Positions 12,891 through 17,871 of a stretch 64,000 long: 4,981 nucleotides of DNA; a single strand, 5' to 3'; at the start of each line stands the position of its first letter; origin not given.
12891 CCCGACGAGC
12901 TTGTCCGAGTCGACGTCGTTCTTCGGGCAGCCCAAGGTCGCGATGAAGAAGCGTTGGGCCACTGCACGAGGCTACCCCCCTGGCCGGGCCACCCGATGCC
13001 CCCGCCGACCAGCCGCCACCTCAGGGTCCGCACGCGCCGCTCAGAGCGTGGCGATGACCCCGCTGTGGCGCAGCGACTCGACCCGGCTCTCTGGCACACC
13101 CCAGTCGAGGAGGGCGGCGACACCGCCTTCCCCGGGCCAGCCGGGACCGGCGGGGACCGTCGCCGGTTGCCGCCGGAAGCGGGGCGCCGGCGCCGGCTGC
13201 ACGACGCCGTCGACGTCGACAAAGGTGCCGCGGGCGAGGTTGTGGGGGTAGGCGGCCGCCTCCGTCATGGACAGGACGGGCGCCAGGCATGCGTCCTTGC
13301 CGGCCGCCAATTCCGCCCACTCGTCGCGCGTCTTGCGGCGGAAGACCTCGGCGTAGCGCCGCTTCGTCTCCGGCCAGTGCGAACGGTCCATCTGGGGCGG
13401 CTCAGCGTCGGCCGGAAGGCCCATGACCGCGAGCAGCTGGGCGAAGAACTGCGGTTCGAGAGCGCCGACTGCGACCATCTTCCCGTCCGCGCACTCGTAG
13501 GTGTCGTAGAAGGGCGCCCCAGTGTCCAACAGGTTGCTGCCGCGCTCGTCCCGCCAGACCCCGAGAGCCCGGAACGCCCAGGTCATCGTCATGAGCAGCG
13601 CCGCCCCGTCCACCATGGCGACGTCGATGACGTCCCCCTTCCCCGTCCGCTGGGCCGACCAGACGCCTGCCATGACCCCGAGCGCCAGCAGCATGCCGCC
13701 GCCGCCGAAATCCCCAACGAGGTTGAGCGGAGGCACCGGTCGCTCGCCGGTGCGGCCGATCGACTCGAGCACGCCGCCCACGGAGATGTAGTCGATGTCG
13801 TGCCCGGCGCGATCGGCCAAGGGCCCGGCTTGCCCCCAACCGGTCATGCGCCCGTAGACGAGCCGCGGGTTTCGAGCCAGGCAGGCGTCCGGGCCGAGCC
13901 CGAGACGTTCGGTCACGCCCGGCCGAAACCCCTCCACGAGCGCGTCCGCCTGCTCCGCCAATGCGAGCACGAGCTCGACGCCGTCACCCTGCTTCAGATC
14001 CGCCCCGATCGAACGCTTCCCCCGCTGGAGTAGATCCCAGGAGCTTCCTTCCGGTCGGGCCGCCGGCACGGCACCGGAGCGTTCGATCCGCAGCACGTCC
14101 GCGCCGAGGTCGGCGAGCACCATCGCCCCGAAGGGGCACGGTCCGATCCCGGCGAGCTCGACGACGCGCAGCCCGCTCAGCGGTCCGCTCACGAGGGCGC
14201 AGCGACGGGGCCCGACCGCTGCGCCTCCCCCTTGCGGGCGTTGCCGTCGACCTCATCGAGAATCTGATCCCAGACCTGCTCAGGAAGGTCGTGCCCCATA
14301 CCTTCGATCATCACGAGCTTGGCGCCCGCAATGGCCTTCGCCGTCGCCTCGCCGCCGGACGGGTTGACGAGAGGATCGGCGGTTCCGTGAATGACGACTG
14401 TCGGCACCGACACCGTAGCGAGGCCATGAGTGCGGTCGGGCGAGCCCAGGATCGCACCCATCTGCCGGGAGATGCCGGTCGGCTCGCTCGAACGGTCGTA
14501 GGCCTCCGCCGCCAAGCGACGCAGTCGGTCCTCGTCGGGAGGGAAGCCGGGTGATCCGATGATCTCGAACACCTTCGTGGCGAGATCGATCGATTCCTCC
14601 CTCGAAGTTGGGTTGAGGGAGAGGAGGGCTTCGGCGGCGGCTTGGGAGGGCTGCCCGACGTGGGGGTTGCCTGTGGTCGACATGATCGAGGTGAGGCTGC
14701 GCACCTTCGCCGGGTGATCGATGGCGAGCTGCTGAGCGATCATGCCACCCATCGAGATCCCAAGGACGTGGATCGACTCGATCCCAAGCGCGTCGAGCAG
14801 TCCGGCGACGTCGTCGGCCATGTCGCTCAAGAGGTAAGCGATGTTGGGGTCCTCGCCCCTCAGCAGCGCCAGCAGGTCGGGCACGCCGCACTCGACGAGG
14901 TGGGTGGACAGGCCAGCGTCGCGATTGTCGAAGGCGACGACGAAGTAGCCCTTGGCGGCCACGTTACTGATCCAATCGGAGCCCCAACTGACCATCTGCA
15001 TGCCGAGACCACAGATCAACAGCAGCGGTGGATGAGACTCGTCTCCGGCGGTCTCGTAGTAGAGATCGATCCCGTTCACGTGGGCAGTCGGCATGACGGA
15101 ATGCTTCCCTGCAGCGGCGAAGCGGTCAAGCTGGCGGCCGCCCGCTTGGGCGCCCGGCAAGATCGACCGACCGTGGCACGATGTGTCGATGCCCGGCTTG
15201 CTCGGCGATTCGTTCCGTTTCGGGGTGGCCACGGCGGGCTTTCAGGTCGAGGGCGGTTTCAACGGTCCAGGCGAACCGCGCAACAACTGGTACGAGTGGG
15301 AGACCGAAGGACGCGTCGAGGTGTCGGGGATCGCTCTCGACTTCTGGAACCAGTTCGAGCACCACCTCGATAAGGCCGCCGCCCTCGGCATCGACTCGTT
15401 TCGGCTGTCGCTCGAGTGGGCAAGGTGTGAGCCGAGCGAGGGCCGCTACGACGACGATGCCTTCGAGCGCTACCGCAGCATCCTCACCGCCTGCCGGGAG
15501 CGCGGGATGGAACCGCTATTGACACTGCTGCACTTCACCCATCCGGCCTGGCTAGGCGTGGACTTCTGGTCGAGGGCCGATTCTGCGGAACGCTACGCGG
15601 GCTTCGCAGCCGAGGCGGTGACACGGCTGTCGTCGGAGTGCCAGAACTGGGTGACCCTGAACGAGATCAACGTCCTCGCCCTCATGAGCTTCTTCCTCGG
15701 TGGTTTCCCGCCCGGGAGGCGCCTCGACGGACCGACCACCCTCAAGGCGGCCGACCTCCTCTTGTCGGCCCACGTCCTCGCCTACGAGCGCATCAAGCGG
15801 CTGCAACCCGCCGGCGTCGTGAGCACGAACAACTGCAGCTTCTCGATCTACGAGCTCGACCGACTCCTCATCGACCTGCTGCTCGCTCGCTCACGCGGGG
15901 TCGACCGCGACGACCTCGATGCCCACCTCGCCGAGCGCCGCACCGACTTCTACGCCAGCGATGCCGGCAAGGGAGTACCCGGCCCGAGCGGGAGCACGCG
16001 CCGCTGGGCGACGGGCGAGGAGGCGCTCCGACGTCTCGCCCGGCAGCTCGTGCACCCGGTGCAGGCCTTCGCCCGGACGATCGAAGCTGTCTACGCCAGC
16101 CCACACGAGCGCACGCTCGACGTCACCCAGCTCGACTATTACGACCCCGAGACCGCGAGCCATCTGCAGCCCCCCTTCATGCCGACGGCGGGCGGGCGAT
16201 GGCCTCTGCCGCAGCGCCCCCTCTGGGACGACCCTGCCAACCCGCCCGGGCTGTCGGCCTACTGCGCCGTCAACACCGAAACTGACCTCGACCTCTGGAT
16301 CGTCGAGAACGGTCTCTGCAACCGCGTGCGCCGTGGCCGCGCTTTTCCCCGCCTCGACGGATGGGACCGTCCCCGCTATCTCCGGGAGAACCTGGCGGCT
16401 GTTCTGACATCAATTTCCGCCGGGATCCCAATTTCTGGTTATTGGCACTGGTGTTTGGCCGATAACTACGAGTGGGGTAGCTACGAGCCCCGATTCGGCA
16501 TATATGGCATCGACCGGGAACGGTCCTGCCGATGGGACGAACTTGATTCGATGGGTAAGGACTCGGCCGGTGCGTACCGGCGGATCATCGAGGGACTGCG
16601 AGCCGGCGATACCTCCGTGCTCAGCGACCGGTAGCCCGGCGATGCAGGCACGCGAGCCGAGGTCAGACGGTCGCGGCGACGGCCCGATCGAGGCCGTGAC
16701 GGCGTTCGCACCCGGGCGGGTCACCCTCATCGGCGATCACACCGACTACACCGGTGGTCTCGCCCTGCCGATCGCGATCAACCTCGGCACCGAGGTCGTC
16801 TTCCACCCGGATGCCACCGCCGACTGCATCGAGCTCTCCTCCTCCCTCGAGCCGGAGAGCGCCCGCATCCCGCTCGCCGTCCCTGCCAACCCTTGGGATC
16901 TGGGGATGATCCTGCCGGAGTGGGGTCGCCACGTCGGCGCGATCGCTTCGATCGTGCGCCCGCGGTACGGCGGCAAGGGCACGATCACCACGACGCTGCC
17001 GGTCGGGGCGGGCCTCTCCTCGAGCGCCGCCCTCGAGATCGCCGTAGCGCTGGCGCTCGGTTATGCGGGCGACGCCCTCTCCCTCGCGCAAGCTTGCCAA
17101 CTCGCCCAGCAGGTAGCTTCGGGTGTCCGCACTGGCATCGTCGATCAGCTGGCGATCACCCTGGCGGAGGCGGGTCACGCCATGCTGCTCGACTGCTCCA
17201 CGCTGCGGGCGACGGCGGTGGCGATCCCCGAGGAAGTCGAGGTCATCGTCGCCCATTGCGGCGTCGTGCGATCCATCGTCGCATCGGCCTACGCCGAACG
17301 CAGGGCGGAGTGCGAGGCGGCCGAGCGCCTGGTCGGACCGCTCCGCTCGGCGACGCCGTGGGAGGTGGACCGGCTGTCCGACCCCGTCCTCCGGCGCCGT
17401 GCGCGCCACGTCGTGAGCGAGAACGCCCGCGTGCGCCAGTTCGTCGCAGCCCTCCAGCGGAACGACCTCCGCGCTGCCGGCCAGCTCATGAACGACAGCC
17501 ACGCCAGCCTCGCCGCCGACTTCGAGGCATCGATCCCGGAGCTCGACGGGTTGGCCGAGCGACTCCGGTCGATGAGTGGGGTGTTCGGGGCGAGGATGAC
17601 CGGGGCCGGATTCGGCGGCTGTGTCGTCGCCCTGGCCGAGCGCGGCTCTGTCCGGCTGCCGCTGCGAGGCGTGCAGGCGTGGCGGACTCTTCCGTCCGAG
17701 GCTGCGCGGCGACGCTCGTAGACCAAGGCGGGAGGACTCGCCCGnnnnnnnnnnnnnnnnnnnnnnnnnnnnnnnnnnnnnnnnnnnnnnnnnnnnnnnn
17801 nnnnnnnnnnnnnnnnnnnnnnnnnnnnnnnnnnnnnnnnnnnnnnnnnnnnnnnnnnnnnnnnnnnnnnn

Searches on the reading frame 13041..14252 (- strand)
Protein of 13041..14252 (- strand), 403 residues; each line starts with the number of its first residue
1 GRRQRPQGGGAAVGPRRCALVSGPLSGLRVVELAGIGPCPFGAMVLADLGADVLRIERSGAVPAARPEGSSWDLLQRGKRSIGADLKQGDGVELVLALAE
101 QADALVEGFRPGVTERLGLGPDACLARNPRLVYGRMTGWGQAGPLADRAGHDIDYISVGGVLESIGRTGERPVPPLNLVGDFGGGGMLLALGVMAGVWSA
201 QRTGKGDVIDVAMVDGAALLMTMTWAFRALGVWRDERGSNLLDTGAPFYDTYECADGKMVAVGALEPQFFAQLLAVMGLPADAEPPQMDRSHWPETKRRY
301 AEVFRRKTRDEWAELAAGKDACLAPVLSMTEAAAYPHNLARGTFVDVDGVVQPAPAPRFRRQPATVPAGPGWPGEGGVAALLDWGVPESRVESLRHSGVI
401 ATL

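Call 80: search_protein_families(library=pfam, proteins=[window:13041-14252:-], max_evalue=0.0001)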
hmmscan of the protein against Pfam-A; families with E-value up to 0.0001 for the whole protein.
window:13041-14252:- (403 aa): 1 family
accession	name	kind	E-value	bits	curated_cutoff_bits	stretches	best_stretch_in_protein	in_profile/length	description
PF02515.22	CoA_transf_3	-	5.6e-82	276.2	23.3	1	25-367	1-356/366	CoA-transferase family III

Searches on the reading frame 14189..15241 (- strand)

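Call 80: search_protein_families(library=pfam, proteins=[window:14189-15241:-], max_evalue=0.0001)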
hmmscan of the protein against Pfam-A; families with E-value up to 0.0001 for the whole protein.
window:14189-15241:- (350 aa): 4 families
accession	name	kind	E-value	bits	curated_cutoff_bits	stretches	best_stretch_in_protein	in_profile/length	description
PF00561.26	Abhydrolase_1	-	2.8e-27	96.4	25.8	1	71-319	1-240/245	alpha/beta hydrolase fold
PF12697.13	Abhydrolase_6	-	1.7e-14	55.5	26.3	1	73-321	1-208/217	Alpha/beta hydrolase family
PF12146.15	Hydrolase_4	-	2.3e-14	53.7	27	1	89-319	22-234/239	Serine aminopeptidase, S33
PF08386.16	Abhydrolase_4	-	4.5e-05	23.9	21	1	276-319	32-75/103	TAP-like protein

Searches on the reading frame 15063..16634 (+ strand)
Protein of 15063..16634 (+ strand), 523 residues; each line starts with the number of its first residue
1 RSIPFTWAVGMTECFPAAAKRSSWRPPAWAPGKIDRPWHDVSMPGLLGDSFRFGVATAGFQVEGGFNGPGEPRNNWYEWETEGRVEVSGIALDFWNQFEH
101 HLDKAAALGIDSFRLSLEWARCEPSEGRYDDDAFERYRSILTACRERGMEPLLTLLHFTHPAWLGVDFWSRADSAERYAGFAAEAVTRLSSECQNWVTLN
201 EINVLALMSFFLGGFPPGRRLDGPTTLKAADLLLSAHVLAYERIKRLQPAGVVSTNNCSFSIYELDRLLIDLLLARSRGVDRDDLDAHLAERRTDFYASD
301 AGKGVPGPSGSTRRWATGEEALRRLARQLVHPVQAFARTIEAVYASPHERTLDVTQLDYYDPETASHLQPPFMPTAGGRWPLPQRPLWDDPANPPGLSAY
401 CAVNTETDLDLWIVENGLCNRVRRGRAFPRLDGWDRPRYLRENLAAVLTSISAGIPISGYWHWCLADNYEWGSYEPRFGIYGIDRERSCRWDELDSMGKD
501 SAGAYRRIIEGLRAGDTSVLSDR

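Call 80: search_protein_families(library=pfam, proteins=[window:15063-16634:+], max_evalue=0.0001)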
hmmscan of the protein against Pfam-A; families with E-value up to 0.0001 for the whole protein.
window:15063-16634:+ (523 aa): 1 family
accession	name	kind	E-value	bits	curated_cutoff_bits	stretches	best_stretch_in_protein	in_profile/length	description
PF00232.24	Glyco_hydro_1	-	3.9e-48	164.4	22.6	2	48-256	6-219/453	Glycosyl hydrolase family 1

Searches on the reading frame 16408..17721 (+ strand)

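Call 80: search_protein_families(library=pfam, proteins=[window:16408-17721:+], max_evalue=0.0001)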
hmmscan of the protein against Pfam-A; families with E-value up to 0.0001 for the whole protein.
window:16408-17721:+ (437 aa): 3 families
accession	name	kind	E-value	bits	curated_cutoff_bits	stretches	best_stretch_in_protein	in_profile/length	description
PF10509.15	GalKase_gal_bdg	-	2.5e-14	53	23.1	1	97-132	12-47/49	Galactokinase galactose-binding signature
PF08544.19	GHMP_kinases_C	-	2.8e-13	50.5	21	1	346-412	2-69/85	GHMP kinases C terminal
PF00288.32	GHMP_kinases_N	-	1.7e-10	41.4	22.3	1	179-252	6-85/87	GHMP kinases N terminal domain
